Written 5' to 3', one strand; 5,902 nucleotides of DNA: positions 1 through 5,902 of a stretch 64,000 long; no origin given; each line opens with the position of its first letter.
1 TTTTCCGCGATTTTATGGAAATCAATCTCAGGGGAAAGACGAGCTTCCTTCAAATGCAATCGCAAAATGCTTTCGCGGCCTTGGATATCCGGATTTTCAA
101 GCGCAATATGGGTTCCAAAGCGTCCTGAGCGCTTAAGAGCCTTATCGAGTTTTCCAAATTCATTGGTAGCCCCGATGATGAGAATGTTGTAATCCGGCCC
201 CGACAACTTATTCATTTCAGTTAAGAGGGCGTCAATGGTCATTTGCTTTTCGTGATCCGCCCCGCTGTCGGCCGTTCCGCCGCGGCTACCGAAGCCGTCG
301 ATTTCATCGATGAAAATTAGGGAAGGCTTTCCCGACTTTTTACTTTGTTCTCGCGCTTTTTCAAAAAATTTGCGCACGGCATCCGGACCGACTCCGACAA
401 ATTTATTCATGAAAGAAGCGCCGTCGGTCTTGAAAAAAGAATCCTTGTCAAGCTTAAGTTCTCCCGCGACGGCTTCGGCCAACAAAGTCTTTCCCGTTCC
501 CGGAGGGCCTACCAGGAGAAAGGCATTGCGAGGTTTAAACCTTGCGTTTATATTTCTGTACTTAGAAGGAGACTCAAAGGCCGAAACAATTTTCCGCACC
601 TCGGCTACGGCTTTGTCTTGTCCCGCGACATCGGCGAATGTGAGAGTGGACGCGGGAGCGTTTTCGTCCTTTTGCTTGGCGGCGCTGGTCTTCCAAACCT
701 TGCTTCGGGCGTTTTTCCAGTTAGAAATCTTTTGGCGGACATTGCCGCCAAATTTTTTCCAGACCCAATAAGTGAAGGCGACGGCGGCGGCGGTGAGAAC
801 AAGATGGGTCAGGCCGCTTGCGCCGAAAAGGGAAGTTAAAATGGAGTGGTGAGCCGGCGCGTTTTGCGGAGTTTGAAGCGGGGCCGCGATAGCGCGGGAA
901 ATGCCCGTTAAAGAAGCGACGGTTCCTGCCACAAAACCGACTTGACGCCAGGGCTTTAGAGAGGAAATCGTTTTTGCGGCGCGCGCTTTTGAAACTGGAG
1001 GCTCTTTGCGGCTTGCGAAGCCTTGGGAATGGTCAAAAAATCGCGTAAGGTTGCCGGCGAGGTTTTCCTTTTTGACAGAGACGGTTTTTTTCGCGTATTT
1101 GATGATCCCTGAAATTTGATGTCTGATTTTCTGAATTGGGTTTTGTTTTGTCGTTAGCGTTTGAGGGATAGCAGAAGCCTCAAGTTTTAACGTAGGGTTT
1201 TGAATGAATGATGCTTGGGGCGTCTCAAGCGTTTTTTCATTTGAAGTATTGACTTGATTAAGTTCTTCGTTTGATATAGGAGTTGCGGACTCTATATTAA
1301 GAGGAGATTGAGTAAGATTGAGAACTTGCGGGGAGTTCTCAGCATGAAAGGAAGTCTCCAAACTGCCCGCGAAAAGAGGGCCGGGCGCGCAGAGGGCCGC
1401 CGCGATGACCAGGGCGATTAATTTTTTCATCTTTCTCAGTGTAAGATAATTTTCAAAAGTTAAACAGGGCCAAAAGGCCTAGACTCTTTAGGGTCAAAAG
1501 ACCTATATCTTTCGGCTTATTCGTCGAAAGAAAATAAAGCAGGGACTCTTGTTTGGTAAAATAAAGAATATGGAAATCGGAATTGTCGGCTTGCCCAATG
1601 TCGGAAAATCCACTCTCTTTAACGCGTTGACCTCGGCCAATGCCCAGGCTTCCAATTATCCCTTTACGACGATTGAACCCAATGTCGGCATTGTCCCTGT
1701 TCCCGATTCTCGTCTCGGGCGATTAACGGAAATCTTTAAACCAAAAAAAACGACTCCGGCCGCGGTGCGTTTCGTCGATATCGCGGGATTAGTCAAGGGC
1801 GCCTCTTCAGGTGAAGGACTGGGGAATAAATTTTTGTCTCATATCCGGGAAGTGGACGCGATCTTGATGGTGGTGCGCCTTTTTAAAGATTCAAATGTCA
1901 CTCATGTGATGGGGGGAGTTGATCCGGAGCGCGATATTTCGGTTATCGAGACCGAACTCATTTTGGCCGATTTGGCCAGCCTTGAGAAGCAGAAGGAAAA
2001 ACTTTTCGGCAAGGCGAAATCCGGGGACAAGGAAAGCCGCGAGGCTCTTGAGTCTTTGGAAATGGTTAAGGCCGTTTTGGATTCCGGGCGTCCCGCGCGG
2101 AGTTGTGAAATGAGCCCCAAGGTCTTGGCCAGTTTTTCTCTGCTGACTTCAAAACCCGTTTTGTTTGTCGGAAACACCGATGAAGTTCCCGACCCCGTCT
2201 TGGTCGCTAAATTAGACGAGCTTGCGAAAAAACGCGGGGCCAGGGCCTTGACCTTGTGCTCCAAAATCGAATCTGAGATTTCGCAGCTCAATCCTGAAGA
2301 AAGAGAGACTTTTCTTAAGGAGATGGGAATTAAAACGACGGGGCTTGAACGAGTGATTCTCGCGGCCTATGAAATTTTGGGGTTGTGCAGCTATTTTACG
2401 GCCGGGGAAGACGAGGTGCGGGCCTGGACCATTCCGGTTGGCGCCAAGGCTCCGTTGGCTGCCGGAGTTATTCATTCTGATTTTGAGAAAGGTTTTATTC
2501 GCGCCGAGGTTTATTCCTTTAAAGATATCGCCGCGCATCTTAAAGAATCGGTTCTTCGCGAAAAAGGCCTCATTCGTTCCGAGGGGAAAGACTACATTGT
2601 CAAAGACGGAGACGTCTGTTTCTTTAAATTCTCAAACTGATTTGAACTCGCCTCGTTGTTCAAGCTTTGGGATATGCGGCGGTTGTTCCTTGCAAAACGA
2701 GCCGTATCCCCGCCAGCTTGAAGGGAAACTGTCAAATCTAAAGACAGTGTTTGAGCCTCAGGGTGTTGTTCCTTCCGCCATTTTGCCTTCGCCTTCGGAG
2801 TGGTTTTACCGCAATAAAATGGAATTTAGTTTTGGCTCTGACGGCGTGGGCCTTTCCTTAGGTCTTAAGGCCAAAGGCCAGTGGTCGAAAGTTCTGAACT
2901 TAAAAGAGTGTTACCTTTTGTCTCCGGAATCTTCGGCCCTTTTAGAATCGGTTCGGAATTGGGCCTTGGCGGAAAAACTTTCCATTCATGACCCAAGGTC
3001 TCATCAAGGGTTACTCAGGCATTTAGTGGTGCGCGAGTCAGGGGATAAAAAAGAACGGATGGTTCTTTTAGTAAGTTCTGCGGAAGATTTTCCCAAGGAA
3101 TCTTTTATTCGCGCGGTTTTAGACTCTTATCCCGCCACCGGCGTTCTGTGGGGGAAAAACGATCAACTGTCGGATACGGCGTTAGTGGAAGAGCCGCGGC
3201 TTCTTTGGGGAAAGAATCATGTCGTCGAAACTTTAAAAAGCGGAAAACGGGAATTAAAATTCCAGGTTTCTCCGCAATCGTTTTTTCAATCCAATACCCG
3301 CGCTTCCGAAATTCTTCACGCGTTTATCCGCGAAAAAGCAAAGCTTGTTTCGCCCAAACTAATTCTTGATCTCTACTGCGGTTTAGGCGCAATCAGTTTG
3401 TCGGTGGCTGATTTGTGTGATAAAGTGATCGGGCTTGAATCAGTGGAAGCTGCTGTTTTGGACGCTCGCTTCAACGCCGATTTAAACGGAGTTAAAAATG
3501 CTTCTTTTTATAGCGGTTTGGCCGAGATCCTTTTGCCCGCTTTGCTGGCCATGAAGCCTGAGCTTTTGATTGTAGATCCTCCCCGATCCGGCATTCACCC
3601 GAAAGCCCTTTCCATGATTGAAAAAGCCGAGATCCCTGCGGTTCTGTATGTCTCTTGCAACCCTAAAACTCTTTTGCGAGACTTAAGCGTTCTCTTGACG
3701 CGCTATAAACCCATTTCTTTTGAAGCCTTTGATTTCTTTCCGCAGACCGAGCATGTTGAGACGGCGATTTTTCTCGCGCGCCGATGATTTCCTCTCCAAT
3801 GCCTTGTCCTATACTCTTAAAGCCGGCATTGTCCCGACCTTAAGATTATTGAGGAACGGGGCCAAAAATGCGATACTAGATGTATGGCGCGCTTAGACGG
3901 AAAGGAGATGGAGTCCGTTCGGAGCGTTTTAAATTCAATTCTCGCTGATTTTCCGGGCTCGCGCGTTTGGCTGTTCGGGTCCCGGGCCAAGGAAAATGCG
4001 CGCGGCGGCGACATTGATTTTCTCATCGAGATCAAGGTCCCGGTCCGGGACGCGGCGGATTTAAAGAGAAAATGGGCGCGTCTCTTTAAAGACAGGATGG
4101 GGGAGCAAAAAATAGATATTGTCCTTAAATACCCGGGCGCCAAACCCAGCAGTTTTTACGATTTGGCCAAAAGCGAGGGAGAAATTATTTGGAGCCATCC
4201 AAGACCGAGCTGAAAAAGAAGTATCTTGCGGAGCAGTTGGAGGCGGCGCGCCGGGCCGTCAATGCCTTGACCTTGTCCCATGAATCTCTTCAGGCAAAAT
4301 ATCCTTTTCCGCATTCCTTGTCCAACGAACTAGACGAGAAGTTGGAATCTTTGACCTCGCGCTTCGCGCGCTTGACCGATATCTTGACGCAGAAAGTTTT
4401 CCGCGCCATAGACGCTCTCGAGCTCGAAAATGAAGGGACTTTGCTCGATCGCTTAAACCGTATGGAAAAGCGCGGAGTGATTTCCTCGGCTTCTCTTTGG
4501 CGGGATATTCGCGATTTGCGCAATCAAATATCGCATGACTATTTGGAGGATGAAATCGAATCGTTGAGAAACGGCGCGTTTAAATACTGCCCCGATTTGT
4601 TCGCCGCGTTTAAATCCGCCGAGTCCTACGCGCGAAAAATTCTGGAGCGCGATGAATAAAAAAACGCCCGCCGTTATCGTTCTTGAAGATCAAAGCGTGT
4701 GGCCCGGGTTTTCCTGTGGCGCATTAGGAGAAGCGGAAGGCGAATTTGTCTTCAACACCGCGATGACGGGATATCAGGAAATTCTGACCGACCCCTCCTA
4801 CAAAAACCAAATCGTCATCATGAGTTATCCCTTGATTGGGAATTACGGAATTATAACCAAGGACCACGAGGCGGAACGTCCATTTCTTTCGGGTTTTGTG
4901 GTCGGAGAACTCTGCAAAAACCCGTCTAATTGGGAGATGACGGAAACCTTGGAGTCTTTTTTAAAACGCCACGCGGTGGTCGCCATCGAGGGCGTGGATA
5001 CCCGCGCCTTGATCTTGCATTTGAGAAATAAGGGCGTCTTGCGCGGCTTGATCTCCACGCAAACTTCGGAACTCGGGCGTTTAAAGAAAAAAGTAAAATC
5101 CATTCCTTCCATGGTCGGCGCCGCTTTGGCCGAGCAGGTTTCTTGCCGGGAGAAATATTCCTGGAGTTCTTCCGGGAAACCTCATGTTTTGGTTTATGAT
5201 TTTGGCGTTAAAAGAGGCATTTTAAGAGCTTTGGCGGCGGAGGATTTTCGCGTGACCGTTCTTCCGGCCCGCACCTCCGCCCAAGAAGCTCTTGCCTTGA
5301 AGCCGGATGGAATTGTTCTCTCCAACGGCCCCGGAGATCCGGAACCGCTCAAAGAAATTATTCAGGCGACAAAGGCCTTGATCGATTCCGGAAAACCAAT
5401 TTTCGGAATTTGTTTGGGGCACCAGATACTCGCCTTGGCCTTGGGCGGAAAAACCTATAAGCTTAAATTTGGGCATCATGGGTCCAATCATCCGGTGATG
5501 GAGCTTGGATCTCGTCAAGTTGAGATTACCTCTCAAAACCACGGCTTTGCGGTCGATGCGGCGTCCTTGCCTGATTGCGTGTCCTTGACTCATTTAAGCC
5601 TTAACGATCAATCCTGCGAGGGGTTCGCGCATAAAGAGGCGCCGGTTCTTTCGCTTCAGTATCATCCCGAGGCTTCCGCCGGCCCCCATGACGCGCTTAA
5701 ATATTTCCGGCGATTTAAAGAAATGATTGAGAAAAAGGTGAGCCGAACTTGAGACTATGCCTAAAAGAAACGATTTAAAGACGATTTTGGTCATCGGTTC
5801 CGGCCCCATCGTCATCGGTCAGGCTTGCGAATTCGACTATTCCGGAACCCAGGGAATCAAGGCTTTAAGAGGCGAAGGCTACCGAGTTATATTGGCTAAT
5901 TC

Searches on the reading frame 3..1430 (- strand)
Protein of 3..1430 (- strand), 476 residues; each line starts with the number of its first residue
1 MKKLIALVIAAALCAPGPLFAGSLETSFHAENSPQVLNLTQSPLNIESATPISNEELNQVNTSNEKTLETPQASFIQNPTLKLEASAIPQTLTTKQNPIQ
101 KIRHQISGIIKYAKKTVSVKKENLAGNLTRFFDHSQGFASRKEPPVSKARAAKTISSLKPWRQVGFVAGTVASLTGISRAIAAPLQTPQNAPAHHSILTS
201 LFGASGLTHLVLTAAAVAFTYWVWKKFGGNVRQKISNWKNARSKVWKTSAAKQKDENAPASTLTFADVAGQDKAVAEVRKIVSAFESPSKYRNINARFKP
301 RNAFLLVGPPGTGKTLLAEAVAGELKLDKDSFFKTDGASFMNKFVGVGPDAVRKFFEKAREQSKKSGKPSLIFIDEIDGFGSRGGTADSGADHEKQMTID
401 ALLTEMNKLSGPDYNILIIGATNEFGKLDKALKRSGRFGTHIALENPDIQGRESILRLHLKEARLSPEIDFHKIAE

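Call 20: search_protein_families(library=pfam, proteins=[window:3-1430:-], max_evalue=0.001)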
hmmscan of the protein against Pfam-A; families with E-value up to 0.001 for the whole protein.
window:3-1430:- (476 aa): 8 families
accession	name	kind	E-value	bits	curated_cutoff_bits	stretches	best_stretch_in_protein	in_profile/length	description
PF00004.35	AAA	-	4.6e-35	121.4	21.2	1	305-444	2-129/131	ATPase family associated with various cellular activities (AAA)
PF13191.12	AAA_16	-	3.2e-06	28.2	32.6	0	300-326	22-49/167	AAA ATPase domain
PF07724.20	AAA_2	-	4.1e-05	24.1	27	1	300-378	2-85/166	AAA domain (Cdc48 subfamily)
PF13401.12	AAA_22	-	0.00011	23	27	0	301-366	5-82/130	AAA domain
PF07728.20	AAA_5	-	0.00027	21.4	22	0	304-343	2-39/139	AAA domain (dynein-related subfamily)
PF13479.12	AAA_24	-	0.00052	20.4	27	0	304-380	5-76/195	AAA domain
PF00005.33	ABC_tran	-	0.00064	20.8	25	0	292-332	2-42/137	ABC transporter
PF05496.18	RuvB_N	-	0.00094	19.4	27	0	295-327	27-59/159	Holliday junction DNA helicase RuvB P-loop domain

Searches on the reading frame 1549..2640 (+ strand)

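Call 28: search_protein_families(library=pfam, proteins=[window:1549-2640:+], max_evalue=0.001)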
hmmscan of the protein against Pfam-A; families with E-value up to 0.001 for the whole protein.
window:1549-2640:+ (363 aa): 3 families
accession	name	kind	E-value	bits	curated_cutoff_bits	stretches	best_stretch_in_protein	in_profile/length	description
PF06071.19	YchF-GTPase_C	-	1.4e-35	121.7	27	1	279-361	1-83/84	Protein of unknown function (DUF933)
PF01926.29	MMR_HSR1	-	8.9e-25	87.4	21.9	1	9-113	1-86/113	50S ribosome-binding GTPase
PF02421.24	FeoB_N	-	6e-10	39.3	27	1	9-49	2-42/156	Ferrous iron transport protein B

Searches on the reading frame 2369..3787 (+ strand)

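Call 28: search_protein_families(library=pfam, proteins=[window:2369-3787:+], max_evalue=0.001)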
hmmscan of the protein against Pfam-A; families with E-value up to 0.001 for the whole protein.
window:2369-3787:+ (472 aa): 3 families
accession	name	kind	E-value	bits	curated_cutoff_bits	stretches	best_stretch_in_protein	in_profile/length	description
PF05958.17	tRNA_U5-meth_tr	-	3.1e-28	99.3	23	1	277-471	151-356/357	tRNA (Uracil-5-)-methyltransferase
PF13847.12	Methyltransf_31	-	1.5e-05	25.1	27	1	332-390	7-67/145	Methyltransferase domain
PF05175.20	MTS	-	0.00093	19.3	23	0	314-405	21-107/170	Methyltransferase small domain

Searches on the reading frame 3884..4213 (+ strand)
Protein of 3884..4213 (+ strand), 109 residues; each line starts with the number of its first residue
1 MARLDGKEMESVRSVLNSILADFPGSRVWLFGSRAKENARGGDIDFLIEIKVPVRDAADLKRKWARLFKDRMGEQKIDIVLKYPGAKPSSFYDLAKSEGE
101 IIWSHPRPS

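Call 27: search_protein_families(library=pfam, proteins=[window:3884-4213:+], max_evalue=0.001)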
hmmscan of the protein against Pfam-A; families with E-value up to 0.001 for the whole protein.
window:3884-4213:+ (109 aa): 2 families
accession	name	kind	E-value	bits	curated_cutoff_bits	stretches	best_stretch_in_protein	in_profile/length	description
PF01909.29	NTP_transf_2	-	1.1e-07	32.5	21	1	13-85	2-77/93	Nucleotidyltransferase domain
PF18765.7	Polbeta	-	4.3e-06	27.2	26.9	1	27-104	15-89/93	Polymerase beta, Nucleotidyltransferase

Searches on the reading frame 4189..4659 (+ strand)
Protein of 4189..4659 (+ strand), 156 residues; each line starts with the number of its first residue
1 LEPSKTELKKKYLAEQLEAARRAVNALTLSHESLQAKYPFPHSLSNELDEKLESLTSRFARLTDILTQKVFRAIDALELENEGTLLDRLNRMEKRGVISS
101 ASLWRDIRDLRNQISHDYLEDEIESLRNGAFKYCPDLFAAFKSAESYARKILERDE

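Call 27: search_protein_families(library=pfam, proteins=[window:4189-4659:+], max_evalue=0.001)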
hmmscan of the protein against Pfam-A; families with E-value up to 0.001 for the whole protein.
window:4189-4659:+ (156 aa): 1 family
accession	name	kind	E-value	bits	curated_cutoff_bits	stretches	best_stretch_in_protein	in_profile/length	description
PF01934.22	HepT-like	-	7.5e-05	22.9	23.5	1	73-139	48-115/120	Ribonuclease HepT-like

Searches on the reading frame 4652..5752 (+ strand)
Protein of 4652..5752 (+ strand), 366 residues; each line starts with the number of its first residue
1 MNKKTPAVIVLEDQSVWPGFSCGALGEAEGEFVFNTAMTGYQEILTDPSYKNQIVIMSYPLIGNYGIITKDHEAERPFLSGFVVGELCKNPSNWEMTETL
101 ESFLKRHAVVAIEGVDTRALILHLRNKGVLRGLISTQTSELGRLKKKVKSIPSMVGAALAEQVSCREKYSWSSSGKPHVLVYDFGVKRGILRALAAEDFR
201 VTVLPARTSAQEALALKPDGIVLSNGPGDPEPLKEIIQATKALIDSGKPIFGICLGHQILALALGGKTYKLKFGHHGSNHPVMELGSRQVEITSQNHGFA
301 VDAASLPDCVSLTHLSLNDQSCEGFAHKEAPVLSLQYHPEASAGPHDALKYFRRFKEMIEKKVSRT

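Call 42: search_protein_families(library=pfam, proteins=[window:4652-5752:+], max_evalue=0.0001)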
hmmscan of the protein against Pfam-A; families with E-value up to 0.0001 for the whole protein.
window:4652-5752:+ (366 aa): 3 families
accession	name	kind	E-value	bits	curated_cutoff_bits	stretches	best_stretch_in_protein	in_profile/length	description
PF00117.34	GATase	-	1.8e-51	174.9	22.8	1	180-357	1-189/190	Glutamine amidotransferase class-I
PF00988.28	CPSase_sm_chain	-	2.4e-48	163.6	27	1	9-134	1-126/126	Carbamoyl-phosphate synthase small chain, CPSase domain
PF07722.19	Peptidase_C26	-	4.9e-09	36.7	20.5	1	240-270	98-128/219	Peptidase C26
